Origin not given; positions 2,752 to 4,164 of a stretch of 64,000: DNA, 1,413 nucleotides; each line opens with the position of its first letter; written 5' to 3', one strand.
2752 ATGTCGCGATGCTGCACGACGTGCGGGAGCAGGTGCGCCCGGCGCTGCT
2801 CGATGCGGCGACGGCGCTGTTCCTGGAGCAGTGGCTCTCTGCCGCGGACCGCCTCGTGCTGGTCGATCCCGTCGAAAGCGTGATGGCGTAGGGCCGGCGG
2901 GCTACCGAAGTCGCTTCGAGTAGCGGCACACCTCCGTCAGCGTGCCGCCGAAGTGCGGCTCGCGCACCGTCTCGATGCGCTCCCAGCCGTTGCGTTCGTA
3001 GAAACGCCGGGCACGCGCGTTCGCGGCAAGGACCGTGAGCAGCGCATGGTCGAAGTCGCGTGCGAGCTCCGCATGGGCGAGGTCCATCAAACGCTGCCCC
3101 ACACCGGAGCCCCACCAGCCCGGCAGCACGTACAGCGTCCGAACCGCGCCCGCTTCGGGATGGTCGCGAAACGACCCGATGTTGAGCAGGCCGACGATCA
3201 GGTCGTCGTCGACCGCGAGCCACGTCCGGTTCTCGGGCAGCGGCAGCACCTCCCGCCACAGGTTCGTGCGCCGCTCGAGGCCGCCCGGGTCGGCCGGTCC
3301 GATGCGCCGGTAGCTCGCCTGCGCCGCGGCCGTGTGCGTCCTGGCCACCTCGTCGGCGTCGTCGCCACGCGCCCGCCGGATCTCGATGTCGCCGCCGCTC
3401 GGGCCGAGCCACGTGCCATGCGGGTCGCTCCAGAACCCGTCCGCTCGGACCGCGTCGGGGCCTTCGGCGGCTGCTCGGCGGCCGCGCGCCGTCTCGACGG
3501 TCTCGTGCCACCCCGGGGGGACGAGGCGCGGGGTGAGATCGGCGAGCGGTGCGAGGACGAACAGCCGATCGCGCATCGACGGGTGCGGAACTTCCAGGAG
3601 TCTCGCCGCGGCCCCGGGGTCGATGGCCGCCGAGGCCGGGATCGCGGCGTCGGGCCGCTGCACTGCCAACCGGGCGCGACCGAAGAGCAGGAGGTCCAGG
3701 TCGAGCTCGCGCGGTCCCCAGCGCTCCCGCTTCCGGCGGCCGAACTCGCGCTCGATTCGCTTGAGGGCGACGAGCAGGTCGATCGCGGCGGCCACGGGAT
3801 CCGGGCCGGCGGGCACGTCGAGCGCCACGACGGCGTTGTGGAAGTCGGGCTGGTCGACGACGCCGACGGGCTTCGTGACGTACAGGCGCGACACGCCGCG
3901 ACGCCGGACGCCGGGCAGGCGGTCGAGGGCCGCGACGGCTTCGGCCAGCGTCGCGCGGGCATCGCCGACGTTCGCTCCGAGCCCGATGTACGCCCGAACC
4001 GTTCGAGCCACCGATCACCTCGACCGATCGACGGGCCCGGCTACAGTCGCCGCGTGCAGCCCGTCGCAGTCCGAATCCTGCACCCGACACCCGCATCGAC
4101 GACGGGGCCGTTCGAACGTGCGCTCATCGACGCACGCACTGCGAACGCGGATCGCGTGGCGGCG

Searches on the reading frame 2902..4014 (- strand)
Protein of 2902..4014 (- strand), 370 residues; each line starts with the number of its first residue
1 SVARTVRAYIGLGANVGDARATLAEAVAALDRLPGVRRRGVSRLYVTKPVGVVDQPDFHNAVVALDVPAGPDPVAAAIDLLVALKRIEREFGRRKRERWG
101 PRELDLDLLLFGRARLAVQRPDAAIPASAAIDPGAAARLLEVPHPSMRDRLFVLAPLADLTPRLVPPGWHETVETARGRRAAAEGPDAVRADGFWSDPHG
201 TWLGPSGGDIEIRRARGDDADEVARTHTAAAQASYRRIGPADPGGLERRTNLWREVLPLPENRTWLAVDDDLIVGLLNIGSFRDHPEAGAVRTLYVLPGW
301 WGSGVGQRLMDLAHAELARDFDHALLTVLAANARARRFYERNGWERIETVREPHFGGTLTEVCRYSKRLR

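Call 65: search_protein_families(library=pfam, proteins=[window:2902-4014:-], max_evalue=0.0001)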
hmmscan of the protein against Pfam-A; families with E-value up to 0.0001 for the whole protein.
window:2902-4014:- (370 aa): 5 families
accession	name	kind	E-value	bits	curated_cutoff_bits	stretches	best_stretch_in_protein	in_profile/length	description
PF01288.25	HPPK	-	2.7e-31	108.8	25.7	1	9-162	1-116/116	7,8-dihydro-6-hydroxymethylpterin-pyrophosphokinase (HPPK)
PF13508.13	Acetyltransf_7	-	5.1e-13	49.6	27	1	261-345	2-83/84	Acetyltransferase (GNAT) domain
PF00583.31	Acetyltransf_1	-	6e-13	49.5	20.7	1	256-344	24-116/116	Acetyltransferase (GNAT) family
PF13673.13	Acetyltransf_10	-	8.4e-10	39.1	23.6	1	254-352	23-115/128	Acetyltransferase (GNAT) domain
PF08445.16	FR47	-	7.3e-06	26.3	22.1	1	285-348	18-81/86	FR47-like protein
